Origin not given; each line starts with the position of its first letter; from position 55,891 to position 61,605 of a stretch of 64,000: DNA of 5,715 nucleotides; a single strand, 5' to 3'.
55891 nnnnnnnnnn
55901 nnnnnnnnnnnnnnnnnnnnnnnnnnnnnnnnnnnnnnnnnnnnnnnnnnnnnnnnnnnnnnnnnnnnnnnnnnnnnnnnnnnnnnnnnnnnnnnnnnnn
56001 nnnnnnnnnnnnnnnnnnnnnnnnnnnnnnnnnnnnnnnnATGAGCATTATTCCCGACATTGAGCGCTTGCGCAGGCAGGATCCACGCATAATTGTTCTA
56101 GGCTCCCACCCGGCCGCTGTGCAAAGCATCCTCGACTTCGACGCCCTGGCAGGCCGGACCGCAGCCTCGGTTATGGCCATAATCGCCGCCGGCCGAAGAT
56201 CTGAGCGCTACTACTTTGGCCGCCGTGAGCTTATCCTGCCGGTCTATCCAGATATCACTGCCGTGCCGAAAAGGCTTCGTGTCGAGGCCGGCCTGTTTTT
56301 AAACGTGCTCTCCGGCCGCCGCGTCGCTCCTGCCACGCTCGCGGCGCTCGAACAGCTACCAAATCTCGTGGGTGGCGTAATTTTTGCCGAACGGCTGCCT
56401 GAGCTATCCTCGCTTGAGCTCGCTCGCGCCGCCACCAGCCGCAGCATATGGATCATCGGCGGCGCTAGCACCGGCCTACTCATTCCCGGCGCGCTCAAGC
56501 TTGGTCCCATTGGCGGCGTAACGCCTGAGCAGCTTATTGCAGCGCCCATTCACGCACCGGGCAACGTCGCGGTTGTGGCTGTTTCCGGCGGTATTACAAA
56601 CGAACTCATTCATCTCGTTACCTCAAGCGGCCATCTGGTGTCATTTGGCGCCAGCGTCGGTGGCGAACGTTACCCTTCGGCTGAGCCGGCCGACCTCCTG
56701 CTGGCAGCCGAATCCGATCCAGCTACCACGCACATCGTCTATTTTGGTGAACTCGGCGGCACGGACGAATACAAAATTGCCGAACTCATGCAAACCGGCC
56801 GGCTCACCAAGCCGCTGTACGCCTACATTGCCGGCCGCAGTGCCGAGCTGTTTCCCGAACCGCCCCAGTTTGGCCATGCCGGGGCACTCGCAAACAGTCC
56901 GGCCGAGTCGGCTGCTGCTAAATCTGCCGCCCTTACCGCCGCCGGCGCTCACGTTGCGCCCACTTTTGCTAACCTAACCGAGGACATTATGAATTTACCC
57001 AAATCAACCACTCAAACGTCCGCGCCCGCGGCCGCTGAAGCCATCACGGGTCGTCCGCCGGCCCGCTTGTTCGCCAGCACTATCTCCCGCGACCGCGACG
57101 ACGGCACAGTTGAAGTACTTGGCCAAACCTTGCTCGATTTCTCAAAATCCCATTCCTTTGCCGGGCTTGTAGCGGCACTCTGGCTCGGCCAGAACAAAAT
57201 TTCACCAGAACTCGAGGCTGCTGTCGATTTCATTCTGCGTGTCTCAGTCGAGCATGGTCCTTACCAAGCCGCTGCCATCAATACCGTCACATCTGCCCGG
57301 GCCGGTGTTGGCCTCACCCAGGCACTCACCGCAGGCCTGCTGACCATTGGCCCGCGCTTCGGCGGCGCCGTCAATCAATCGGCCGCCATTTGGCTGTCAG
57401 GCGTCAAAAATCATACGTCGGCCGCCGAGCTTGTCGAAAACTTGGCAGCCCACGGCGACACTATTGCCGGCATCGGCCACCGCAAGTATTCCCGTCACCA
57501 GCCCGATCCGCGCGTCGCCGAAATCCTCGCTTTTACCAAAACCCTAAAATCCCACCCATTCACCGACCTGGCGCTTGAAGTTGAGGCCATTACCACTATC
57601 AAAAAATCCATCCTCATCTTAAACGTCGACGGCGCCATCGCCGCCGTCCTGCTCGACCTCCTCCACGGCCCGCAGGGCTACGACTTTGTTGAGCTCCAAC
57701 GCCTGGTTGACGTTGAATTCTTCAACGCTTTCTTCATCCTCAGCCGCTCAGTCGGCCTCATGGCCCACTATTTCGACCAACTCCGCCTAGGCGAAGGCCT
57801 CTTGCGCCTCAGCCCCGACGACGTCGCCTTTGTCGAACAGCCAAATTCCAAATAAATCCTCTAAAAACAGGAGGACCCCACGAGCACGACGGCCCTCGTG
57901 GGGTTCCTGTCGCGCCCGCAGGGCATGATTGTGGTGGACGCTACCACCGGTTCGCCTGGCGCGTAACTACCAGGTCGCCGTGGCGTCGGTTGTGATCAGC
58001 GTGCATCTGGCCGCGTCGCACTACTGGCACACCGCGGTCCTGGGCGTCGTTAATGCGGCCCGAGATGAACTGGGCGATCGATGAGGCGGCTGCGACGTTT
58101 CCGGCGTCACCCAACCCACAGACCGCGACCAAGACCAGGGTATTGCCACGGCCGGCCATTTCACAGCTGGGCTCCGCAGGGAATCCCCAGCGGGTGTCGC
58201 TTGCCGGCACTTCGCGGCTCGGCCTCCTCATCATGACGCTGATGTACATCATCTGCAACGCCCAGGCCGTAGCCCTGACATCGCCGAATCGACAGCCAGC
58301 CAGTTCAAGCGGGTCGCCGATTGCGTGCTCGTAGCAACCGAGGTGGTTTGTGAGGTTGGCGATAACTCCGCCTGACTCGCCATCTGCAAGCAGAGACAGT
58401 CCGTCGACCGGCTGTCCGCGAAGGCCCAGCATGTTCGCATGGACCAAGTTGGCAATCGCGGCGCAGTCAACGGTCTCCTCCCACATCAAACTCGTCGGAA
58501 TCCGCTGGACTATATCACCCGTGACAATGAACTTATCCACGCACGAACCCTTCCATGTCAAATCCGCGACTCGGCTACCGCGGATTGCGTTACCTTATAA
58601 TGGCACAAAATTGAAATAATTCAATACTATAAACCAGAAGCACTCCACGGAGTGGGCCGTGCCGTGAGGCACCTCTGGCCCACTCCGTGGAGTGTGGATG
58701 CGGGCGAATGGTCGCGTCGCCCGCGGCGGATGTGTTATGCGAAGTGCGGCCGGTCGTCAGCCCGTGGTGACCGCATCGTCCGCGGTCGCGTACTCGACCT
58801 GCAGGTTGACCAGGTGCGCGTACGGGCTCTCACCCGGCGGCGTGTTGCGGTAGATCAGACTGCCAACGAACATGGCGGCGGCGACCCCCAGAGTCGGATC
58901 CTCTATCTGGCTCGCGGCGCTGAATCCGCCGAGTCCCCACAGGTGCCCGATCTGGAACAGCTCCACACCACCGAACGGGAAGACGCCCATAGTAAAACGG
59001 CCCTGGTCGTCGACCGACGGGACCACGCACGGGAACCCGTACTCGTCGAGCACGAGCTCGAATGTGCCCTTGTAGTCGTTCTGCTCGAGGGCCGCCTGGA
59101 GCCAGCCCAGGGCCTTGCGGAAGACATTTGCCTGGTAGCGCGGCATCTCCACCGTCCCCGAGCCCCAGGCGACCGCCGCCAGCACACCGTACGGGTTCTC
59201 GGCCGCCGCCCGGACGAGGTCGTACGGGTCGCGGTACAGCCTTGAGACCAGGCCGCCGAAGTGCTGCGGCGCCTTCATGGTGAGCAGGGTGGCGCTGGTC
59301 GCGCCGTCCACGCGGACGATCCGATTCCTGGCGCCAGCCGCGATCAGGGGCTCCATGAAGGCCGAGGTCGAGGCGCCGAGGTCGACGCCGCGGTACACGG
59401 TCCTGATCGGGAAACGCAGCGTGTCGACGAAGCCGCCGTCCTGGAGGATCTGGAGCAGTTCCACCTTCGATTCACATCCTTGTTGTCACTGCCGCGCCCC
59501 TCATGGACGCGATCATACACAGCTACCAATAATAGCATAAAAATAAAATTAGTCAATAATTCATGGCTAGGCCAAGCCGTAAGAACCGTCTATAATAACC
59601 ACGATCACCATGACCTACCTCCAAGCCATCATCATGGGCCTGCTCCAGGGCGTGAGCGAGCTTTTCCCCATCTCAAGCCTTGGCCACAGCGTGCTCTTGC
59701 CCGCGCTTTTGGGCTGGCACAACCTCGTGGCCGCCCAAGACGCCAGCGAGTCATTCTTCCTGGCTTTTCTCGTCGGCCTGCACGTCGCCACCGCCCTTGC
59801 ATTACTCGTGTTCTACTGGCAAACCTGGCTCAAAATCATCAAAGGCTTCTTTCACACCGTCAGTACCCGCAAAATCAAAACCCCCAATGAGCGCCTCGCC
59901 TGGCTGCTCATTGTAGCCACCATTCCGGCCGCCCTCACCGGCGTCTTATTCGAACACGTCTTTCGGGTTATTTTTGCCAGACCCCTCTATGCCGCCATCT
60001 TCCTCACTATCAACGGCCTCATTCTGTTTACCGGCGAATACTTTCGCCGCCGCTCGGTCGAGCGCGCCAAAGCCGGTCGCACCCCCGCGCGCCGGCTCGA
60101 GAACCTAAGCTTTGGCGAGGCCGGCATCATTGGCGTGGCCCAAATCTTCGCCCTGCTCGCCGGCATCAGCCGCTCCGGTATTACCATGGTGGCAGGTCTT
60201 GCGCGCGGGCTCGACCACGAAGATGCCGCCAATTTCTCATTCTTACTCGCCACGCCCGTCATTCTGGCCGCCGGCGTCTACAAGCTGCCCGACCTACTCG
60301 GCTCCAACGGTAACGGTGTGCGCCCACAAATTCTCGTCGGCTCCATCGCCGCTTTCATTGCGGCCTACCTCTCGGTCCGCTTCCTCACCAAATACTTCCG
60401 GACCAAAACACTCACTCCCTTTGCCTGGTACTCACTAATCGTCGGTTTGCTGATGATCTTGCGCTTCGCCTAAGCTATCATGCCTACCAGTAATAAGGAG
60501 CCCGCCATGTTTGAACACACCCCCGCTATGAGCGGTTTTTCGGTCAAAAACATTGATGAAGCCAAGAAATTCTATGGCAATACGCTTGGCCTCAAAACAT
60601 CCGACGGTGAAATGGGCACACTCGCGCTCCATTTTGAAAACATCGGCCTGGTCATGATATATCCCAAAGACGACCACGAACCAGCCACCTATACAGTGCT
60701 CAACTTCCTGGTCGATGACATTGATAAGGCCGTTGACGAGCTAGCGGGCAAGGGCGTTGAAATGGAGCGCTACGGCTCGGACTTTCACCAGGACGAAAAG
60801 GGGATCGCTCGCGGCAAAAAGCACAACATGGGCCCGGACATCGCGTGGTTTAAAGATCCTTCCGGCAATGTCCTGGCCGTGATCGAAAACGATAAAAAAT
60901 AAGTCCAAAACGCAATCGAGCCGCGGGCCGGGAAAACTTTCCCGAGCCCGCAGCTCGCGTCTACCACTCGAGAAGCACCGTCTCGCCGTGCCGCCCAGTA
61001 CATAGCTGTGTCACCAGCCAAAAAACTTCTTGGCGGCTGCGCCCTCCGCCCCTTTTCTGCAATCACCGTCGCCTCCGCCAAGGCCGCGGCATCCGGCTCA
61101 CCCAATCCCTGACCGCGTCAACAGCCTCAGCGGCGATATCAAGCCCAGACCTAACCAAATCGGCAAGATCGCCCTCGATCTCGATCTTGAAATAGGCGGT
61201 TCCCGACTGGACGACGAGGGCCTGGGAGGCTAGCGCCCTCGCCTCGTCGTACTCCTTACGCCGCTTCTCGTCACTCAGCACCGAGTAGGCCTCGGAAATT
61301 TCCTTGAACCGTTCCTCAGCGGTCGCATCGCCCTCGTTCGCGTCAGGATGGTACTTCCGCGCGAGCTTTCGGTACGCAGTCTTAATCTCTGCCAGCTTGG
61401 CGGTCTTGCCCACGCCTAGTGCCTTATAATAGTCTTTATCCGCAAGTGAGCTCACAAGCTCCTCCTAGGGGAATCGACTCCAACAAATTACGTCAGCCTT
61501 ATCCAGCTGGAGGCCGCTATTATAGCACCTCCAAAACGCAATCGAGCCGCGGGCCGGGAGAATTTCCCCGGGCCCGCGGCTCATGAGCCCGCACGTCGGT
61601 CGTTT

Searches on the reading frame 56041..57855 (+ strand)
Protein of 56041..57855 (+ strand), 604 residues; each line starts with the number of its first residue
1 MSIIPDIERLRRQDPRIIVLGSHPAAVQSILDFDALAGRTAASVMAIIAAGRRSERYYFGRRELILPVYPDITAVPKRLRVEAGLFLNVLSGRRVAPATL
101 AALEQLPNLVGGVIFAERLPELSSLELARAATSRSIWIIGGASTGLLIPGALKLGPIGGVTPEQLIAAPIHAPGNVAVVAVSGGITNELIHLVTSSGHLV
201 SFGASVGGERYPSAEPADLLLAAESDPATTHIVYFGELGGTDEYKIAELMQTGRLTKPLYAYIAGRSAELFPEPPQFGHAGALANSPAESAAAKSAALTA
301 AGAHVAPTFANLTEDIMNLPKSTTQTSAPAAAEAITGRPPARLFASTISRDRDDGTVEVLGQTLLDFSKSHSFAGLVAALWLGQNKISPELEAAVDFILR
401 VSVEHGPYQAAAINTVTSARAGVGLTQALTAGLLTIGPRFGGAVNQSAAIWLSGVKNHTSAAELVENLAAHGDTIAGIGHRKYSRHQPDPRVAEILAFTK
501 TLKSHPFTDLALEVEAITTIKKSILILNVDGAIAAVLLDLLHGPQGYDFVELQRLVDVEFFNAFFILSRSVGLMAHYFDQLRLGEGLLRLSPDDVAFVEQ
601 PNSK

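Call 29: search_protein_families(library=pfam, proteins=[window:56041-57855:+], max_evalue=0.0001)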
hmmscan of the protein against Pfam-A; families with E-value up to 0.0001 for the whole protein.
window:56041-57855:+ (604 aa): 3 families
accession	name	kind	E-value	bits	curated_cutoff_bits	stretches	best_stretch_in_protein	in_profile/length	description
PF00285.26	Citrate_synt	-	3.9e-18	66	27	1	362-582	138-349/357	Citrate synthase, C-terminal domain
PF00549.24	Ligase_CoA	-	2.5e-09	37.8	24.5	1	181-303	3-127/128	CoA-ligase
PF13607.11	Succ_CoA_lig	-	4.6e-06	26.9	27.4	1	173-313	1-132/138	Succinyl-CoA ligase like flavodoxin domain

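Call 64: search_protein_families(library=ncbifam, proteins=[window:56041-57855:+], max_evalue=0.00001)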
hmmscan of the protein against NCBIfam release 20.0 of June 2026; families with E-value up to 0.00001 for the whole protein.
window:56041-57855:+ (604 aa): 17 families
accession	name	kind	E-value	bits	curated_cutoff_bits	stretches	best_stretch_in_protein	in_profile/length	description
NF004230.0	PRK05678.1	equivalog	6.1e-31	107.7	336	1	92-318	75-286/291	succinate--CoA ligase subunit alpha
TIGR01019.1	sucCoAalpha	subfamily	3.7e-29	102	353.2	1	64-317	47-283/286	succinate--CoA ligase subunit alpha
NF004869.0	PRK06224.1-6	subfamily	1.1e-19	70.8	212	1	356-593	16-243/263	citryl-CoA lyase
NF004868.0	PRK06224.1-5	subfamily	1.6e-17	63.4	193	1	369-578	31-233/260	citryl-CoA lyase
NF004864.0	PRK06224.1-1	equivalog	2e-17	63.2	261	1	351-583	23-251/278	citryl-CoA lyase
NF004866.0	PRK06224.1-3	subfamily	1.4e-16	60.4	245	1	396-580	69-243/275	citryl-CoA lyase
NF009005.0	PRK12350.1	subfamily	3.3e-10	39.7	332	1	373-585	141-339/366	citrate synthase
TIGR01800.1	cit_synth_II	subfamily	2e-09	36.7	421.3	1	371-582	147-343/368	2-methylcitrate synthase/citrate synthase II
NF004867.0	PRK06224.1-4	equivalog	5e-09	35.6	409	1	380-579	44-232/261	citryl-CoA lyase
NF010639.0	PRK14036.1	equivalog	1.7e-07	30.3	502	1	395-582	177-353/379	citrate synthase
NF004126.0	PRK05614.1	equivalog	1.7e-07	30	505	1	370-579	197-400/430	citrate synthase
NF041301.1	Cit_synth_Halo_CitZ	equivalog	8.5e-07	28.3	550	1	390-580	175-352/379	citrate synthase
NF010636.0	PRK14033.1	equivalog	2.2e-06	26.7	479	1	395-581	180-352/376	bifunctional 2-methylcitrate synthase/citrate synthase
TIGR01798.1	cit_synth_I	equivalog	2.5e-06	26.5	485.15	0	370-578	184-387/412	citrate synthase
NF009006.1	PRK12351.1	equivalog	3.8e-06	25.5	550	1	384-589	167-357/376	bifunctional 2-methylcitrate synthase/citrate synthase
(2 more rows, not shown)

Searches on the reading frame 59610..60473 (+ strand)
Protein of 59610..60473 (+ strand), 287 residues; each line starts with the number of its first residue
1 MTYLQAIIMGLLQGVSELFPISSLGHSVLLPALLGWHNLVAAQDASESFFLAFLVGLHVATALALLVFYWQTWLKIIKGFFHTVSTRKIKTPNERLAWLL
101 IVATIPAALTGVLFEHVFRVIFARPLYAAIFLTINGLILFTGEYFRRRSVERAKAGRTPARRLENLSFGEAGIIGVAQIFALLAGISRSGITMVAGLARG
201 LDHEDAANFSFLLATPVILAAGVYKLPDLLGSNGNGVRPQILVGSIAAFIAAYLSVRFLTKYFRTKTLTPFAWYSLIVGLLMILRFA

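Call 29: search_protein_families(library=pfam, proteins=[window:59610-60473:+], max_evalue=0.0001)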
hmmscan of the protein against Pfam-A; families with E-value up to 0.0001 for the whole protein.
window:59610-60473:+ (287 aa): 1 family
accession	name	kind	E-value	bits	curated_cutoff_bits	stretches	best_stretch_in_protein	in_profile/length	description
PF02673.24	BacA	-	1.1e-72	245.3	33.4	1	6-281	1-257/257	Bacitracin resistance protein BacA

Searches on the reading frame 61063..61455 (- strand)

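Call 29: search_protein_families(library=pfam, proteins=[window:61063-61455:-], max_evalue=0.0001)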
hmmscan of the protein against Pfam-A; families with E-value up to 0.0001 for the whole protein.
window:61063-61455:- (130 aa): 1 family
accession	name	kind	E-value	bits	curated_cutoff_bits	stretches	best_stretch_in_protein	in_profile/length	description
PF00226.36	DnaJ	-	1.1e-27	96.3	27.8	1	8-70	1-63/63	DnaJ domain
